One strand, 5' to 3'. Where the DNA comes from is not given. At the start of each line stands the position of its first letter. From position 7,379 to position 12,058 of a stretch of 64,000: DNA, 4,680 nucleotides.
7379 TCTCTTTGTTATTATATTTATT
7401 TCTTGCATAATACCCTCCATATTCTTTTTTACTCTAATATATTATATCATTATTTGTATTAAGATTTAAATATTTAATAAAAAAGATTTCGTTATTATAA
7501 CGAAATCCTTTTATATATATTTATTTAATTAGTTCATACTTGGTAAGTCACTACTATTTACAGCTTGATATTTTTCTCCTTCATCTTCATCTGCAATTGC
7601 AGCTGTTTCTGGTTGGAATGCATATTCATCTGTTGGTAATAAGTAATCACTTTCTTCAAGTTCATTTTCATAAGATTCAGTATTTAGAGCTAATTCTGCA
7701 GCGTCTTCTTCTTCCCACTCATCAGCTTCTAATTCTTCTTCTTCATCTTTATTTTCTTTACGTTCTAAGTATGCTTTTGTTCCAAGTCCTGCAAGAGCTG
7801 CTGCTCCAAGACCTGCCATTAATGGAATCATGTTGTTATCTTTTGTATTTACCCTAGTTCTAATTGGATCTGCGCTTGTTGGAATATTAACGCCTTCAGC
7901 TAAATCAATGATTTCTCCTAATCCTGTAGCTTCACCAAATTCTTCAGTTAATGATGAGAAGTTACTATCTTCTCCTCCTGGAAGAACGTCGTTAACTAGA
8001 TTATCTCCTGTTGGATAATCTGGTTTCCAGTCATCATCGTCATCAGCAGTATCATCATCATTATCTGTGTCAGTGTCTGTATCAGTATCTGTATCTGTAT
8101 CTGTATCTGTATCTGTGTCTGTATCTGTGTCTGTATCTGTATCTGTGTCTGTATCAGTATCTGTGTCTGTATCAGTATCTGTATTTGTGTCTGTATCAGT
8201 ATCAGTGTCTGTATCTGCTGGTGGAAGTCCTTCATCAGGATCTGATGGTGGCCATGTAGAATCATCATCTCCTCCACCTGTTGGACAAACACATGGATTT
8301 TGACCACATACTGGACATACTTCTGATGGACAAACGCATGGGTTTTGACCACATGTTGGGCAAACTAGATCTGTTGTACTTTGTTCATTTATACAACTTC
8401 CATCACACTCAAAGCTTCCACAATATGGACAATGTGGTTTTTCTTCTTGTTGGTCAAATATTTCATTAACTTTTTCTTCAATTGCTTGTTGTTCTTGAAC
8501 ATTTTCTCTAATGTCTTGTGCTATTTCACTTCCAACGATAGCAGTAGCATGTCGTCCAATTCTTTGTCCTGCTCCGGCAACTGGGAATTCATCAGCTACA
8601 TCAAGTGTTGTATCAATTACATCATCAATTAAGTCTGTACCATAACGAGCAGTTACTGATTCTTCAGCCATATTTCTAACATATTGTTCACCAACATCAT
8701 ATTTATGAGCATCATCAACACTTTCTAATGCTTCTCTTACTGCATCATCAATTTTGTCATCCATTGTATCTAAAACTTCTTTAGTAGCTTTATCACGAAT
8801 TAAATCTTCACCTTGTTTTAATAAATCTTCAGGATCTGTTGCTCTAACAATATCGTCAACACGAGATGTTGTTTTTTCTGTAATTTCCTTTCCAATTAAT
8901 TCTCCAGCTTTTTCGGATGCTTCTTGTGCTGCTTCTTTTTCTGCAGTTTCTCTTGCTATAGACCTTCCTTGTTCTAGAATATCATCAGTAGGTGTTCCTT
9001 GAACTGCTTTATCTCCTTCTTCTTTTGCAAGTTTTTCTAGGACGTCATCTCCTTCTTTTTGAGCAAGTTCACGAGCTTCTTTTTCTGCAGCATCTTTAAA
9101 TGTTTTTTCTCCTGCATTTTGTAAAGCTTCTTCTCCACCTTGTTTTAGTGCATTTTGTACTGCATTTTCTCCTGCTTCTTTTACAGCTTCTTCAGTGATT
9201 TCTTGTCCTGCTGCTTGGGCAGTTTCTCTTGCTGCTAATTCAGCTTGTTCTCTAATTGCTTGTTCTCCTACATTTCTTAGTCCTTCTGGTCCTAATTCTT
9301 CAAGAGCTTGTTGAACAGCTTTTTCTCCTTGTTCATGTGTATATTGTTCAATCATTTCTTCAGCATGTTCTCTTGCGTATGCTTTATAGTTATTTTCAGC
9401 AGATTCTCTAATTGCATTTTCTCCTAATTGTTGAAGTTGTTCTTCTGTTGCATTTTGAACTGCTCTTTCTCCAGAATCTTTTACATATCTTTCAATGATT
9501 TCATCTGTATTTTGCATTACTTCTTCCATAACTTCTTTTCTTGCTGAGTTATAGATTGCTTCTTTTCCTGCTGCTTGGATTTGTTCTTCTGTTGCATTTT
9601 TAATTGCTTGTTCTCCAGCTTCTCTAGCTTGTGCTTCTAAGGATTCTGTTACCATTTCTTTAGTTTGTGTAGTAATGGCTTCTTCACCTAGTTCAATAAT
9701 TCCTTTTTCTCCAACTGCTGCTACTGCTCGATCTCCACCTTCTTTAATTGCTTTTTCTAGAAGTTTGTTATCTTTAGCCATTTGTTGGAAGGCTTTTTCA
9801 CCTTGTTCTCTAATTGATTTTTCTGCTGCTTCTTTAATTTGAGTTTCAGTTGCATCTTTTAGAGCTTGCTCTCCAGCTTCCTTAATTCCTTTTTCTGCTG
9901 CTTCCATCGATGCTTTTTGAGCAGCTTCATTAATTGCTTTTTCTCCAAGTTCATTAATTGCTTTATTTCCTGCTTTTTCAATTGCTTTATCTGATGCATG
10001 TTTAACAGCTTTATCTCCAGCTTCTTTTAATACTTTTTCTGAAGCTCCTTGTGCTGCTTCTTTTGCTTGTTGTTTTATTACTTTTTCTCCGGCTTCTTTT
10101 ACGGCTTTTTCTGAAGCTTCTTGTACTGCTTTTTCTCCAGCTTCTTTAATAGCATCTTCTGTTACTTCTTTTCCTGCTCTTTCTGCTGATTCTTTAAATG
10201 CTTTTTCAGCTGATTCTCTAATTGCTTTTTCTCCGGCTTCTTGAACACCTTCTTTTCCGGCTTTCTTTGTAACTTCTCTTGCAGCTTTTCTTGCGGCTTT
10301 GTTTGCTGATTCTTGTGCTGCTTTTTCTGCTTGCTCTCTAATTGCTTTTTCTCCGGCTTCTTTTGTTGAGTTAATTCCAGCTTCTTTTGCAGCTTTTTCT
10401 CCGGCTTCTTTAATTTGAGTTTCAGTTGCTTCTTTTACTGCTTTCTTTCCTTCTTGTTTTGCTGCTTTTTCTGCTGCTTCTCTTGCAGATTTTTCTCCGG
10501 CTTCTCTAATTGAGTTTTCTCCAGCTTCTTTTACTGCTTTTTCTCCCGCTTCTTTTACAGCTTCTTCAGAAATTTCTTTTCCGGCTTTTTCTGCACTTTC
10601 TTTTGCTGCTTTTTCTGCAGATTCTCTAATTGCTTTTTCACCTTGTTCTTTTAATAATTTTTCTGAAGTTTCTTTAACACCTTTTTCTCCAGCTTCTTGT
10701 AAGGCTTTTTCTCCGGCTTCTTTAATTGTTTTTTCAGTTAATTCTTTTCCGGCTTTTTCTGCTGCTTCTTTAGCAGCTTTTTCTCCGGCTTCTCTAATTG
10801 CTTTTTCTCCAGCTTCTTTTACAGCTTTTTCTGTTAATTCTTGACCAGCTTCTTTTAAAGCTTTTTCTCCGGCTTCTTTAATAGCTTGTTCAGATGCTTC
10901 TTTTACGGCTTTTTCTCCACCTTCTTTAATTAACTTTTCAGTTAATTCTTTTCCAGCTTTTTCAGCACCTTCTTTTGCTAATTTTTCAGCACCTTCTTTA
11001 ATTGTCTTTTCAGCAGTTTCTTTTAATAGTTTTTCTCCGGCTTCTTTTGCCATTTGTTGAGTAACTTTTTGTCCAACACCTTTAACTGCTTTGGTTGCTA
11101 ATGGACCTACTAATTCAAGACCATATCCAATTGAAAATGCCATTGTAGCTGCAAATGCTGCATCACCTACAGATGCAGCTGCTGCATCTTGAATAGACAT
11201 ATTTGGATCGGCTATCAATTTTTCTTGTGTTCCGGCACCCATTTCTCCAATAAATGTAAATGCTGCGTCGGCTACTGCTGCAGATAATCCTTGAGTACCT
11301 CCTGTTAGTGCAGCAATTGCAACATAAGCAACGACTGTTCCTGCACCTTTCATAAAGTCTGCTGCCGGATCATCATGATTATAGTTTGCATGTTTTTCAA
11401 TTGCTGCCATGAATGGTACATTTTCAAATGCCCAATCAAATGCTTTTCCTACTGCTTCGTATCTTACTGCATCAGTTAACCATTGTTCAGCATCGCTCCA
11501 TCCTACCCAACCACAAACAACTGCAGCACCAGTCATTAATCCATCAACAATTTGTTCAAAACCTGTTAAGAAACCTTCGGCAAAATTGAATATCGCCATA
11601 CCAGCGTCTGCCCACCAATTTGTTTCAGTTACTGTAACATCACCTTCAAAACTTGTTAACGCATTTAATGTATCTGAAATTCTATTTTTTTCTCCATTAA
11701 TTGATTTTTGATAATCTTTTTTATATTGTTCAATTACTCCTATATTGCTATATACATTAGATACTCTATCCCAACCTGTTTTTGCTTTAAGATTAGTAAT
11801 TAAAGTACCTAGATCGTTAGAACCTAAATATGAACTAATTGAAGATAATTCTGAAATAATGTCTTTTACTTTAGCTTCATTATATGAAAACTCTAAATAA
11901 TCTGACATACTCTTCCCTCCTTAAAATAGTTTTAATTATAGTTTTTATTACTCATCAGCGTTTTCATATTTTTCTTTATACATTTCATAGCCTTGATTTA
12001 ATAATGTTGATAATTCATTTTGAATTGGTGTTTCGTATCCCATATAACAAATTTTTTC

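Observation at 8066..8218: Hexanucleotide microsatellite of about 26 units encoding a (Thr-Asp)n spacer, a likely length-variable tract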

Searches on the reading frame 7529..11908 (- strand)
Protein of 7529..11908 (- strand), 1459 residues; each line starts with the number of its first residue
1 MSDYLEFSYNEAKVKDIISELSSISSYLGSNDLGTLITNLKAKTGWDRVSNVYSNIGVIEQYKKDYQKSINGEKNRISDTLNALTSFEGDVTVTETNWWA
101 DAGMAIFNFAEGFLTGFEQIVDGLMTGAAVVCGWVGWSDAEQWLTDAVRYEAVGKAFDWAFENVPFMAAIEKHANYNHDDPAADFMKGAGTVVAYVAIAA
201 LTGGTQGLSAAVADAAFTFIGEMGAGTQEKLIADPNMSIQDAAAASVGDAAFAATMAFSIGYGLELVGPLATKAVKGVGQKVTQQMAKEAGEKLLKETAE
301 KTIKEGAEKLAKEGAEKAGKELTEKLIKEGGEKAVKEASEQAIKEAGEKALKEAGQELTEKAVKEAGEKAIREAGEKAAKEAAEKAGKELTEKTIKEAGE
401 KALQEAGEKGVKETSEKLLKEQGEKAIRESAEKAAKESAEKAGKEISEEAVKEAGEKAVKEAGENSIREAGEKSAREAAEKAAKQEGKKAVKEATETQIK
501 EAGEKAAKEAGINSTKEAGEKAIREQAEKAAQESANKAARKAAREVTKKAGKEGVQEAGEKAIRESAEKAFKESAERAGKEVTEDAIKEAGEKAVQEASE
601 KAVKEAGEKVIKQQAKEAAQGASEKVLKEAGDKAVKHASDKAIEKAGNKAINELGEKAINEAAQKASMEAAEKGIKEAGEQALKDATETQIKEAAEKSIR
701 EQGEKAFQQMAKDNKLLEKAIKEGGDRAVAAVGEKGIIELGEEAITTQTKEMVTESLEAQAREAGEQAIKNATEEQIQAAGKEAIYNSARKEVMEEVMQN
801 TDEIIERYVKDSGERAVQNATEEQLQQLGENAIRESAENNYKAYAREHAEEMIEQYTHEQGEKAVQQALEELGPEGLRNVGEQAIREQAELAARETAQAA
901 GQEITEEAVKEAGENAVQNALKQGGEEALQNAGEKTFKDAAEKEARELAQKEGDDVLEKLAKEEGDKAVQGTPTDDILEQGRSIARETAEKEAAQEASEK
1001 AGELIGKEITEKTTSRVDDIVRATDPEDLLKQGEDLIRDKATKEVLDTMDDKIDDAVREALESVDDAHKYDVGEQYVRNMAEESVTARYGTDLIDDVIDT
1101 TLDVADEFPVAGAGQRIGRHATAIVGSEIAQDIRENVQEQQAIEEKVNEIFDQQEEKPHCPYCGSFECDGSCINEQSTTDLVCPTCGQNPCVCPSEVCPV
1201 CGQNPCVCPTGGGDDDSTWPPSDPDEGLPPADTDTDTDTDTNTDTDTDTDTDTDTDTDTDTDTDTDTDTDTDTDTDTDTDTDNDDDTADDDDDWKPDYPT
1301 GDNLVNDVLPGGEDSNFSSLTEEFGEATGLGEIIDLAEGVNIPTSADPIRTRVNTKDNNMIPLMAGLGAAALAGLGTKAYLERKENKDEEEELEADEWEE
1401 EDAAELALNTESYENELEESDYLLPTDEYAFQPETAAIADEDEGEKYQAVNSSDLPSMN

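Call 5: search_protein_families(library=pfam, proteins=[window:7529-11908:-], max_evalue=0.01)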
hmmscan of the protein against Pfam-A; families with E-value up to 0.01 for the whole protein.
window:7529-11908:- (1459 aa): 4 families
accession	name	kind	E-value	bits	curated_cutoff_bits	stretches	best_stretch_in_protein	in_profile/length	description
PF15825.10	FAM25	-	1.1e-14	54.8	27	0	554-585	15-45/65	FAM25 family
PF04888.17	SseC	-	0.00091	19.3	30.2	1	193-402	69-281/312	Secretion system effector C (SseC) like family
PF04286.17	DUF445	-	0.0036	17.7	33.8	0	515-762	69-340/368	Protein of unknown function (DUF445)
PF21384.2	Cas3_I-F_Cas2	-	0.0052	17.4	27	0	946-994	10-58/79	CRISPR-associated nuclease/helicase Cas3, I-F/YPEST, Cas2 domain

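Call 6: search_protein_families(library=ncbifam, proteins=[window:7529-11908:-], max_evalue=0.01)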
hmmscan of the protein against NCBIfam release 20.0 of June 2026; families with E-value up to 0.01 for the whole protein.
window:7529-11908:- (1459 aa): 4 families
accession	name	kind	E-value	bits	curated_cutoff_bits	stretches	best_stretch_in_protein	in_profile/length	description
NF011889.0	PRK15362.1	equivalog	1.9e-06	26.9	540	1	277-397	246-368/476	type III secretion system translocon protein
NF000535.3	MSCRAMM_SdrC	exception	0.00041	18.5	1700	1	1232-1288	793-849/963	MSCRAMM family adhesin SdrC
NF012181.0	MSCRAMM_SdrD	exception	0.00047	17.7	2500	1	1232-1289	1185-1242/1379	MSCRAMM family adhesin SdrD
NF033609.2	MSCRAMM_ClfA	exception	0.0015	16.3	1150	1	1232-1290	657-746/934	MSCRAMM family adhesin clumping factor ClfA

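Call 8: find_encoding_contigs(protein=window:7529-11908:-, flank=3000, max_places=10)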
Protein window:7529-11908:- (1459 aa): no gene with exactly this product is on record in the collection.

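Call 9: list_cluster_members(proteins=[window:7532-11908:-])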
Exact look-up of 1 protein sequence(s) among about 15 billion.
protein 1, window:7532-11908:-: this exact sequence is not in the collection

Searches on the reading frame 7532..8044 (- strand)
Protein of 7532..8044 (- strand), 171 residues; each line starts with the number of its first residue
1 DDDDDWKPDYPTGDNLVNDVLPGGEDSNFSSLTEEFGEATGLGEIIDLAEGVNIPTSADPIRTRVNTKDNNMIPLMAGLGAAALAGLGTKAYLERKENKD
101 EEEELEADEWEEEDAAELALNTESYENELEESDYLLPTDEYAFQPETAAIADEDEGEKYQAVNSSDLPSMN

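Call 20: find_related_loci(query=A2, collection=metagenome_contigs, flank=10000)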
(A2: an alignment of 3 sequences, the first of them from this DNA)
Query A2 (171 aa) in metagenome_contigs; peptide patterns used: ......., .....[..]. (x = any residue, [..] = any of these).
600 stretches matched a pattern (row limit reached: there are more); 1 encode a relative of the query (tblastn E <= 1e-3); 1 distinct loci.
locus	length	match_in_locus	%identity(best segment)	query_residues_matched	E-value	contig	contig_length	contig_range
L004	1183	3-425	91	31-171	1e-59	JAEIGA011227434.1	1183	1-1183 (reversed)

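Call 35: search_protein_representatives(alignment_id=A4)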
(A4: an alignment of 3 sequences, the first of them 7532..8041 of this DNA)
Query: 3 sequences, 170 profile positions. Proteins with E-value up to 0.001 (for the whole library): 318; up to 1e-10: 147; up to 1e-30: 8. The best 150 are listed.
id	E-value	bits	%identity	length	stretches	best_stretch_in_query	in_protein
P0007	1.3e-87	308.4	-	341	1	2-170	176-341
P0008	3.9e-81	287.3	-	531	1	2-170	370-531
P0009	5.7e-71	254.2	-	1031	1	9-170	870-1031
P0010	8.4e-67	240.6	-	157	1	12-170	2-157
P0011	2.9e-62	225.9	-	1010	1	5-170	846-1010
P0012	2.5e-37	144.7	-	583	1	26-170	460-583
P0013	6.2e-34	133.7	-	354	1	27-142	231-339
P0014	9.1e-34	133.1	-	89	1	72-170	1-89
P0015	1.2e-28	116.5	-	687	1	33-169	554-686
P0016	6.1e-28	114.2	-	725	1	35-169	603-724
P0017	3.6e-27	111.7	-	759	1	3-140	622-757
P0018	3.8e-27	111.6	-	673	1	24-169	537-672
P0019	5.3e-27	111.1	-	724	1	35-169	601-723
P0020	6.8e-27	110.8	-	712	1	26-169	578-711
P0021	2.0e-26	109.2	-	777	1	21-169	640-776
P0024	1.2e-25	106.7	-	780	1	39-169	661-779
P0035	1.6e-19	86.8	-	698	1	18-140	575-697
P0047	7.6e-17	78.1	-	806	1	22-169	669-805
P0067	1.1e-14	71.0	-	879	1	33-143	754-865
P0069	1.3e-14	70.8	-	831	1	18-141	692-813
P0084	5.9e-14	68.7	-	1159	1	29-169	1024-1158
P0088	7.0e-14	68.4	-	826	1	18-141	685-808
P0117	1.9e-12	63.7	-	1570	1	18-129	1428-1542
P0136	1.2e-11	61.2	-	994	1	18-139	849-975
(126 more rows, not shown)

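Call 37: search_protein_families(library=pfam, proteins=[P0009, P0011, P0015, P0024, P0047, P0084, P0069, P0088, P0136, P0035], max_evalue=0.001)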
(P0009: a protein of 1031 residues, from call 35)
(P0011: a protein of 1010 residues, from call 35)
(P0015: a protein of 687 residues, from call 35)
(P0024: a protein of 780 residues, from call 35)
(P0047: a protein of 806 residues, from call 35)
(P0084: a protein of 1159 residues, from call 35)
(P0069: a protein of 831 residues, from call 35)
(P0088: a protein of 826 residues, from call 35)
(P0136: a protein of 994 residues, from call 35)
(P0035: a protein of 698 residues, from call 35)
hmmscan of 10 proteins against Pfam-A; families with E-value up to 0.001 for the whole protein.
P0009 (1031 aa): 0 families

P0011 (1010 aa): 0 families

P0015 (687 aa): 0 families

P0024 (780 aa): 0 families

P0047 (806 aa): 0 families

P0084 (1159 aa): 0 families

P0069 (831 aa): 1 family
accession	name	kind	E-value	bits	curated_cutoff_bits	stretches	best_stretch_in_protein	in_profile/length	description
PF02095.21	Extensin_1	-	7.8e-05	23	105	1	579-657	13-91/171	Extensin-like protein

P0088 (826 aa): 0 families

P0136 (994 aa): 0 families

P0035 (698 aa): 0 families

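Call 39: list_cluster_members(proteins=[P0009, P0011, P0012, P0015, P0019, P0024, P0047, P0067, P0088, P0117])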
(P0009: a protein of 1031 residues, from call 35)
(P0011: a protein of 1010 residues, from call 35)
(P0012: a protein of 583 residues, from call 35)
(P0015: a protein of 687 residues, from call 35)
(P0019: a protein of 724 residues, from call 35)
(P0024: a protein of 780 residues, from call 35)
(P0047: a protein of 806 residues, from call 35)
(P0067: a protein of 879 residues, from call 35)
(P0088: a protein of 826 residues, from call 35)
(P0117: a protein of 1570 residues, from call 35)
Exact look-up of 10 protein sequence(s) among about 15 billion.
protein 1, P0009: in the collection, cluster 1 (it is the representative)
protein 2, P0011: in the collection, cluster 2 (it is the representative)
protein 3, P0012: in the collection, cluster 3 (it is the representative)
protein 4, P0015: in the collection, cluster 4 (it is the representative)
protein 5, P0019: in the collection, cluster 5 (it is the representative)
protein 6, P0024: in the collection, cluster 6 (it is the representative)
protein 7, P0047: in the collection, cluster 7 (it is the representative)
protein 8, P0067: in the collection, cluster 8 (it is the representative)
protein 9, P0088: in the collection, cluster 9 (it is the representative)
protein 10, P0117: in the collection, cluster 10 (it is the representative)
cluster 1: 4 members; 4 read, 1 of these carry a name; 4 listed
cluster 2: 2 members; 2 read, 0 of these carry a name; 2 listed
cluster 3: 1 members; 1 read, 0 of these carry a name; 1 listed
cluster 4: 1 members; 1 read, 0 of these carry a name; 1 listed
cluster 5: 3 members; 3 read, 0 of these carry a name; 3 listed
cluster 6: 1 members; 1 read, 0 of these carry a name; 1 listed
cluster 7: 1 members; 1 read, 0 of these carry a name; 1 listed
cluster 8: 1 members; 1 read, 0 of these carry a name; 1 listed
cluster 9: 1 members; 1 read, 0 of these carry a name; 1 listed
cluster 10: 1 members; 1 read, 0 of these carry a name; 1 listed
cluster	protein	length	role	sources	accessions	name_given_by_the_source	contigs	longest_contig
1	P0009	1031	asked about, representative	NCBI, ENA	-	-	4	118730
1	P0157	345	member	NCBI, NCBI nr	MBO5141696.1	MAG: hypothetical protein J6C46_01630, partial [Clostridia bacterium] | hypothetical protein [Clostridia bacterium]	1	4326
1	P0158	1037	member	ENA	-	-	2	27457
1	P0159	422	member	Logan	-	-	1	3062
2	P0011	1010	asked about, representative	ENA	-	-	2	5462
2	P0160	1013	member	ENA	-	-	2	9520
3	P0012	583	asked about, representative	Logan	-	-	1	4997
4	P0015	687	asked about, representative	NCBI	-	-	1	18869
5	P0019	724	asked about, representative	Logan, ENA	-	-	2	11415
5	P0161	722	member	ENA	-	-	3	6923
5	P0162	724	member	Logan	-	-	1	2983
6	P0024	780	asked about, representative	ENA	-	-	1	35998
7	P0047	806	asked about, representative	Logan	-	-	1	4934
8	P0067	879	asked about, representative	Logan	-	-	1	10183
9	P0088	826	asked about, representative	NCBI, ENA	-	-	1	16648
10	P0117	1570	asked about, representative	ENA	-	-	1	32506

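Call 55: find_encoding_contigs(protein=P0009, flank=10000, max_places=3)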
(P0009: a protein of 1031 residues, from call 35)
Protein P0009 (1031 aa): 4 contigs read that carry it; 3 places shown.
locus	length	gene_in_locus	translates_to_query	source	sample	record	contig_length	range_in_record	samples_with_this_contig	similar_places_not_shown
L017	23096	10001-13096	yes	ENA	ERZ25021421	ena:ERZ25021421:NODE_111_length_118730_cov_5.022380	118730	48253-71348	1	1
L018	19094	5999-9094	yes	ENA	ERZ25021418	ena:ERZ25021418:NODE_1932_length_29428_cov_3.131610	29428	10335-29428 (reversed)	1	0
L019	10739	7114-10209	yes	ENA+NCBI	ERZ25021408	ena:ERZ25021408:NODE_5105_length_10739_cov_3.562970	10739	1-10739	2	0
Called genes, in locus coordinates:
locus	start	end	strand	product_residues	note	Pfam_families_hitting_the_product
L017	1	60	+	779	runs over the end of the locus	-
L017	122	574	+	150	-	-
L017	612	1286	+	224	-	PF20582:UPF0758_N, PF04002:RadC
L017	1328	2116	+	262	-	PF04085:MreC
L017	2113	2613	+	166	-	-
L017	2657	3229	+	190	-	PF01551:Peptidase_M23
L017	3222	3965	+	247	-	PF02163:Peptidase_M50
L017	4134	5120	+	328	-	PF01633:Choline_kinase (weak), PF01636:APH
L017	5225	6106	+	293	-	PF13367:PrsW-protease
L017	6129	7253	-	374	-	PF01098:FTSW_RODA_SPOVE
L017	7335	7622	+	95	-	-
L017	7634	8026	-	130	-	PF10612:Spore-coat_CotZ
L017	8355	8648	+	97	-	-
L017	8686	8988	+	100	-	-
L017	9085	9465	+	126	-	-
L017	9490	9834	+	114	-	PF13780:DUF4176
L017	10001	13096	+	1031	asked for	-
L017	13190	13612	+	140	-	-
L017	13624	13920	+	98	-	-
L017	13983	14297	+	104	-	PF00367:PTS_EIIB (weak)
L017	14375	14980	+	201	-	PF00512:HisKA, PF02518:HATPase_c, PF13589:HATPase_c_3 (weak)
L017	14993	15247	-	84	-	-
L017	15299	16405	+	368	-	PF02073:Peptidase_M29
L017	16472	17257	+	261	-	PF00069:Pkinase (weak)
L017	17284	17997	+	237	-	PF01479:S4, PF22421:SYY_C-terminal (weak), PF00849:PseudoU_synth_2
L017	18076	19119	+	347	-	PF00535:Glycos_transf_2, PF10111:Glyco_tranf_2_2, PF13641:Glyco_tranf_2_3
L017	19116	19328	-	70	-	PF00037:Fer4 (faint), PF13459:Fer4_15, PF13370:Fer4_13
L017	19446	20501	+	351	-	-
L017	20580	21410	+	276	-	-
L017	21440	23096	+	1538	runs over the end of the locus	PF14480:DNA_pol3_a_NI, PF02811:PHP, PF00929:RNase_T, PF02811:PHP, PF07733:DNA_pol3_alpha, PF17657:DNA_pol3_finger, PF14579:HHH_6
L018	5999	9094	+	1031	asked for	-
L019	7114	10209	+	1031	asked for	-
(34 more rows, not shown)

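Call 61: find_encoding_contigs(protein=P0024, flank=10000, max_places=2)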
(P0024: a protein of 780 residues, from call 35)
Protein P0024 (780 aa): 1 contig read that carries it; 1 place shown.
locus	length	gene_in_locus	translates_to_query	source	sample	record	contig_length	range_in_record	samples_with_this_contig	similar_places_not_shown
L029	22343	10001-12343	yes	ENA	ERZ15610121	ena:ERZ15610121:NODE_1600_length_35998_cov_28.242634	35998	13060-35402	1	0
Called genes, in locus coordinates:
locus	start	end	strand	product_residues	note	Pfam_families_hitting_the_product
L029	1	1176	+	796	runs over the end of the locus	-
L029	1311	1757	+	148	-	-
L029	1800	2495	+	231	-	PF20582:UPF0758_N, PF04002:RadC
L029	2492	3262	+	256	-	PF04085:MreC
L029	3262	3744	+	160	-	PF04093:MreD (weak)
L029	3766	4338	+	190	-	PF01551:Peptidase_M23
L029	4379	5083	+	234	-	PF02163:Peptidase_M50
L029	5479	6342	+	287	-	PF13367:PrsW-protease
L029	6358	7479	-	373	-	PF01098:FTSW_RODA_SPOVE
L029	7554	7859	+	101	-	-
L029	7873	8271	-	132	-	PF10612:Spore-coat_CotZ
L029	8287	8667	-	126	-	PF10612:Spore-coat_CotZ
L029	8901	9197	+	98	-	-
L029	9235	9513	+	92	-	-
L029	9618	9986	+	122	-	-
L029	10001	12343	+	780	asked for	-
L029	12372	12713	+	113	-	PF13780:DUF4176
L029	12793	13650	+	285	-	-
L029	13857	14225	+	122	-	-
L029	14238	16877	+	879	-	-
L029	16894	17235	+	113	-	PF13780:DUF4176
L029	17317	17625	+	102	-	PF00367:PTS_EIIB (weak)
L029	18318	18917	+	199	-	PF02518:HATPase_c, PF13589:HATPase_c_3 (weak), PF14501:HATPase_c_5 (weak)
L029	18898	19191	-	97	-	-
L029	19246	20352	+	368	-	PF02073:Peptidase_M29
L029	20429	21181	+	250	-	-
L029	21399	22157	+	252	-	PF07714:PK_Tyr_Ser-Thr (faint), PF00069:Pkinase (faint)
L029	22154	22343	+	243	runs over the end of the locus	-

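Call 62: find_encoding_contigs(protein=P0117, flank=10000, max_places=2)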
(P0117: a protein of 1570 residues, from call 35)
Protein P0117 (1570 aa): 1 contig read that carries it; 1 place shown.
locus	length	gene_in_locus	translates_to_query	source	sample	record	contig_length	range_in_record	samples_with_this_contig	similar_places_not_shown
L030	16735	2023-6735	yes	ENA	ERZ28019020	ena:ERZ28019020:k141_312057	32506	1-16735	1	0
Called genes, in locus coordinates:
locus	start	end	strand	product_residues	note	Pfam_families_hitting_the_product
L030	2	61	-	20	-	?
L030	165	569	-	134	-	PF10612:Spore-coat_CotZ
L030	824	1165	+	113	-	-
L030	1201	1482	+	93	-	-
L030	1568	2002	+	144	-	-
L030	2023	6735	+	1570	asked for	-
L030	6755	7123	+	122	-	PF13780:DUF4176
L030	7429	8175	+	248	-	PF01966:HD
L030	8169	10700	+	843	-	PF00133:tRNA-synt_1, PF09334:tRNA-synt_1g, PF13603:tRNA-synt_1_2 (weak), PF09334:tRNA-synt_1g, PF00133:tRNA-synt_1, PF08264:Anticodon_1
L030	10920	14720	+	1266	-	PF00092:VWA, PF13519:VWA_2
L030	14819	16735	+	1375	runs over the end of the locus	PF09479:Flg_new (faint), PF18998:Flg_new_2 (weak), PF03382:DUF285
